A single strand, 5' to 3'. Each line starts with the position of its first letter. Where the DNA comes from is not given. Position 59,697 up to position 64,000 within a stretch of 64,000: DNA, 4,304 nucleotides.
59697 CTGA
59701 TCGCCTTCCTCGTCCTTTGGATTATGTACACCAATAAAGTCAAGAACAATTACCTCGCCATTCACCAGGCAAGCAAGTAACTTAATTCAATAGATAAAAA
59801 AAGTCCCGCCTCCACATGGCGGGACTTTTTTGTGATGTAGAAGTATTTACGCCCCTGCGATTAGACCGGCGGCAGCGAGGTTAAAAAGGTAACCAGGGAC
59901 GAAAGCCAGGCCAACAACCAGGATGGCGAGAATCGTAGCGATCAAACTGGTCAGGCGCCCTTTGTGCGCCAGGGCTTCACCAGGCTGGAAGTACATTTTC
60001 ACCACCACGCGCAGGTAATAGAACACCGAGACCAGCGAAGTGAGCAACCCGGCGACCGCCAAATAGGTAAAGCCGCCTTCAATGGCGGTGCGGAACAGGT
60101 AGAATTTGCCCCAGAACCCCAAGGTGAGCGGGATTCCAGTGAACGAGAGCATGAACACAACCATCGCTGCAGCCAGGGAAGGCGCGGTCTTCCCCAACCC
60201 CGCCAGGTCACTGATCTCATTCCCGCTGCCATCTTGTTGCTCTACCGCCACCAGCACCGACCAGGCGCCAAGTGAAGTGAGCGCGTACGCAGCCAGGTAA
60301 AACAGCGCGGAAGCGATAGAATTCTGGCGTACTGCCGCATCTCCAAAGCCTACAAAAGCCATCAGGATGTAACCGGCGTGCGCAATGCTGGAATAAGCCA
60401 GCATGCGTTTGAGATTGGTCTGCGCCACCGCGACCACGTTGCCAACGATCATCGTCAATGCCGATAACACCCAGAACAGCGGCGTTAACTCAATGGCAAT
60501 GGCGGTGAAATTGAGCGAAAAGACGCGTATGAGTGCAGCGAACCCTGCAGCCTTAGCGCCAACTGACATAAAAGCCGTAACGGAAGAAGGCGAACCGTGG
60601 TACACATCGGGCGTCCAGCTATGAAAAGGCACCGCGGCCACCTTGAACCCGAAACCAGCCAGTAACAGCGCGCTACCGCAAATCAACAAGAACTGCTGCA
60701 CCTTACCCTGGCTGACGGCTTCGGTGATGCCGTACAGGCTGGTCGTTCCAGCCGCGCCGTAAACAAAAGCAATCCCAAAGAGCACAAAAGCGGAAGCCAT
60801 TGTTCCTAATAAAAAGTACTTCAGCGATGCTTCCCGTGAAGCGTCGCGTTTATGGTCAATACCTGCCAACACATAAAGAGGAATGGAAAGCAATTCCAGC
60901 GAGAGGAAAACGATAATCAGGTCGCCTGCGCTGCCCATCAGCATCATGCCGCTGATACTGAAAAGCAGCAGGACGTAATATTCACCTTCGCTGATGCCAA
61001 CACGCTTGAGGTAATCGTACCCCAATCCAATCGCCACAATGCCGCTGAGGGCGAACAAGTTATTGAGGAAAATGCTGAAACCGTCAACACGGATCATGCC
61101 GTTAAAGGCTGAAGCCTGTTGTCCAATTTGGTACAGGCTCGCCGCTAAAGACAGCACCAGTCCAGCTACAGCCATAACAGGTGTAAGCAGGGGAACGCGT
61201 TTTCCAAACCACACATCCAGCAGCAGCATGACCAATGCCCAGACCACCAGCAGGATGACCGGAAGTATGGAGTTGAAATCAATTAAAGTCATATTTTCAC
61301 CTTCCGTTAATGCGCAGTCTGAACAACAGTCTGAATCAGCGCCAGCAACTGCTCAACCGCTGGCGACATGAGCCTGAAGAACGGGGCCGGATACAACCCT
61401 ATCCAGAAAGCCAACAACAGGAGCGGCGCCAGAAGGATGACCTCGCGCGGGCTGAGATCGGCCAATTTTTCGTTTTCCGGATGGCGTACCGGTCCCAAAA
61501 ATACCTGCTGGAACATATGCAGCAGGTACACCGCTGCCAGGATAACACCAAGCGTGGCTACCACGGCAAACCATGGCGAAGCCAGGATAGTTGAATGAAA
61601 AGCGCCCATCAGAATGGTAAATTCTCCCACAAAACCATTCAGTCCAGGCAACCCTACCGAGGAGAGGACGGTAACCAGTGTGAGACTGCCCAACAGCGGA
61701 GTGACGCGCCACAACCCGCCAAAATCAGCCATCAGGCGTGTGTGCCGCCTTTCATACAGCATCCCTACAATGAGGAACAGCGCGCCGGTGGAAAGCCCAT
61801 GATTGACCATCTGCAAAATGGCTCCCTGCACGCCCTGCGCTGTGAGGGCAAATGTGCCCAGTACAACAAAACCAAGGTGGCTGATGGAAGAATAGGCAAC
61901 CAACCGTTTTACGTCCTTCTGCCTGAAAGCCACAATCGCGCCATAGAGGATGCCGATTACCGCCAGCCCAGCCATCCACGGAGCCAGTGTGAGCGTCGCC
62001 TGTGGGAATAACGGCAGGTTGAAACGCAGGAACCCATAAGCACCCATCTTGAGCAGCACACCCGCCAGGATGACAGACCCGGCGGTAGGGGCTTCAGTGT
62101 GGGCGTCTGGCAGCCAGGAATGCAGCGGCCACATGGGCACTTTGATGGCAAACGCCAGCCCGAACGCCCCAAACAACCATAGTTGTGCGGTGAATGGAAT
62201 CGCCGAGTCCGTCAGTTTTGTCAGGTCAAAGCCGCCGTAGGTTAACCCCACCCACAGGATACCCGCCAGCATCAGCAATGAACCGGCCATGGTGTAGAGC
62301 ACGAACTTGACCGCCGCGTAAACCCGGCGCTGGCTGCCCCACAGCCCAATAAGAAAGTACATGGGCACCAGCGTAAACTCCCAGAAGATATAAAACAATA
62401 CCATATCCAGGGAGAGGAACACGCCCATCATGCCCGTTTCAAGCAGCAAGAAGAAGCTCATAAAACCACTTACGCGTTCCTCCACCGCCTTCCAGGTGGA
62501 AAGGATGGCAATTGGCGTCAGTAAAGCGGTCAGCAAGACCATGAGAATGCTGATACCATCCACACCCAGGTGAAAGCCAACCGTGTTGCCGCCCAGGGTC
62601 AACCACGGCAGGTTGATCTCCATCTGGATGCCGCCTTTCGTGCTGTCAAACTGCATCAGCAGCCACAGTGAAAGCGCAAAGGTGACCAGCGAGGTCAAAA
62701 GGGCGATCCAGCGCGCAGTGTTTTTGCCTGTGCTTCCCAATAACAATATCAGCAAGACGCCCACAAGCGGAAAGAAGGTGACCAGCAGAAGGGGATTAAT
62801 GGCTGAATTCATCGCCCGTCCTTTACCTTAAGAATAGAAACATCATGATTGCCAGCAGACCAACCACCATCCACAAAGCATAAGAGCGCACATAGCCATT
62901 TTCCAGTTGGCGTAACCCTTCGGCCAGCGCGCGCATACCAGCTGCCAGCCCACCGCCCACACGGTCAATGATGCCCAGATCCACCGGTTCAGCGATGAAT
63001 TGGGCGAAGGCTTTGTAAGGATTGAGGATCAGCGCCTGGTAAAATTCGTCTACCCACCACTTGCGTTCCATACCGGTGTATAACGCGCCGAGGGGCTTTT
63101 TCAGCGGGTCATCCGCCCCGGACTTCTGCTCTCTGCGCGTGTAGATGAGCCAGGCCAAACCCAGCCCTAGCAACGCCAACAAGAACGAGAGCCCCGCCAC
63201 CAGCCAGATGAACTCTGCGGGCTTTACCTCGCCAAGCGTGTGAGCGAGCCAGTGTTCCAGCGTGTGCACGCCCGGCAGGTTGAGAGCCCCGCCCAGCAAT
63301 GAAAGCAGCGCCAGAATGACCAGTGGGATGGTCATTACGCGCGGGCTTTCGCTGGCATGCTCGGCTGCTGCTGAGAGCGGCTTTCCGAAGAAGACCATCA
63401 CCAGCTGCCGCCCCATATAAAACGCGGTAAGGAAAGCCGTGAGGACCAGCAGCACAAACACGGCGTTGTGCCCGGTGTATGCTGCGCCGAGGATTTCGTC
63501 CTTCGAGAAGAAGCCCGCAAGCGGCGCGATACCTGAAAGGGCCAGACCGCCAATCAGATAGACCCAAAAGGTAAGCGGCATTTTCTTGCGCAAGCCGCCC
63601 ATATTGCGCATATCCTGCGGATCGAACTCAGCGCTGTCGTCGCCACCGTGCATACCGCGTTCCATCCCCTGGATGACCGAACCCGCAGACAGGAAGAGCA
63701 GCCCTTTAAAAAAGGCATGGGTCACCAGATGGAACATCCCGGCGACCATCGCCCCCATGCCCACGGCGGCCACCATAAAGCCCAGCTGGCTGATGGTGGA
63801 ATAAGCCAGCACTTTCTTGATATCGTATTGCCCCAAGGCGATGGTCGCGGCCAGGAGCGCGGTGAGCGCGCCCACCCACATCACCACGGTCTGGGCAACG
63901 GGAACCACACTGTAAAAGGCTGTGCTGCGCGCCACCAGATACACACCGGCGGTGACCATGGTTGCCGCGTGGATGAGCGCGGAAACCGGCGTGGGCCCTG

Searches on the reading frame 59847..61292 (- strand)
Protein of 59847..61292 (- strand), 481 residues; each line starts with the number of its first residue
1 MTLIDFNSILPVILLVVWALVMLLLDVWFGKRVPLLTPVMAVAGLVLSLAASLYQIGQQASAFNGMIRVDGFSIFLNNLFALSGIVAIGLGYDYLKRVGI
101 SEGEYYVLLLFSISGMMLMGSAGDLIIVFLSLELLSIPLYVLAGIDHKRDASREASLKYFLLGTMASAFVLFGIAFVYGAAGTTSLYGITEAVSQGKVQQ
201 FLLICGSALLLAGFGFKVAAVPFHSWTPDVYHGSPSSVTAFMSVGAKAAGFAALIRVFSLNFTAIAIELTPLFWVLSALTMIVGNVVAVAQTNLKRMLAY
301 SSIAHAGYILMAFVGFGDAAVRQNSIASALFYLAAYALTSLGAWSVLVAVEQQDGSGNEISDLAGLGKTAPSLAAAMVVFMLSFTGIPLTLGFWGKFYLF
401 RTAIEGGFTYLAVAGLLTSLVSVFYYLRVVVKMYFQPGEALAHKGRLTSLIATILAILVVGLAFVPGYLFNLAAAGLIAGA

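Call 75: search_protein_families(library=pfam, proteins=[window:59847-61292:-], max_evalue=0.00001)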
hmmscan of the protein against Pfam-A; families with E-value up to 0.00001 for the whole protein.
window:59847-61292:- (481 aa): 1 family
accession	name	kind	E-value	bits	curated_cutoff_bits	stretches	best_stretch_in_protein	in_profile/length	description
PF00361.26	Proton_antipo_M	-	1.6e-68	231.6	21.5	1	122-421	1-293/294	NADH:quinone oxidoreductase/Mrp antiporter, TM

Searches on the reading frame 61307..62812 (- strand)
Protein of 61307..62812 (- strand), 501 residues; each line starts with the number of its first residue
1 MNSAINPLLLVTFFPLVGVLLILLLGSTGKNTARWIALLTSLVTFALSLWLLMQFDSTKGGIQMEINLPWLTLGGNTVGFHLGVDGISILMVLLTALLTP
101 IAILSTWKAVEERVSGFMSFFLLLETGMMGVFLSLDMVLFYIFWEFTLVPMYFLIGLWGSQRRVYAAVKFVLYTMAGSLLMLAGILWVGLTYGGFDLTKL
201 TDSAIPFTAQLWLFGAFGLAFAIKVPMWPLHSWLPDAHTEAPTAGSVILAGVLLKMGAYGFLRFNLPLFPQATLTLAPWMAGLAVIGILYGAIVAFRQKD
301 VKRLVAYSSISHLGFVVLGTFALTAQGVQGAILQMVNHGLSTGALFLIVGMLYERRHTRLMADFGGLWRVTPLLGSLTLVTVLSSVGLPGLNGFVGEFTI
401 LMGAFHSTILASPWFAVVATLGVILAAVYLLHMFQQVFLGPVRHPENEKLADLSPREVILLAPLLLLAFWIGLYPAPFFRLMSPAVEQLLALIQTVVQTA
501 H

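Call 75: search_protein_families(library=pfam, proteins=[window:61307-62812:-], max_evalue=0.00001)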
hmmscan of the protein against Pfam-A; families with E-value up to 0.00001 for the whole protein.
window:61307-62812:- (501 aa): 1 family
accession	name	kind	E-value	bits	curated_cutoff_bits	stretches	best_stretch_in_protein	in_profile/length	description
PF00361.26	Proton_antipo_M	-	1.1e-76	258.3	21.5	1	134-419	1-286/294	NADH:quinone oxidoreductase/Mrp antiporter, TM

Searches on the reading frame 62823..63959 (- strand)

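Call 75: search_protein_families(library=pfam, proteins=[window:62823-63959:-], max_evalue=0.00001)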
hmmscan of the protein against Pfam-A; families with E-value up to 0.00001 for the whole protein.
window:62823-63959:- (378 aa): 1 family
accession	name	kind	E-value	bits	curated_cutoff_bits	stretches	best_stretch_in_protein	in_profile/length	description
PF00361.26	Proton_antipo_M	-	1.2e-41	143.3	21.5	1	1-178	124-294/294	NADH:quinone oxidoreductase/Mrp antiporter, TM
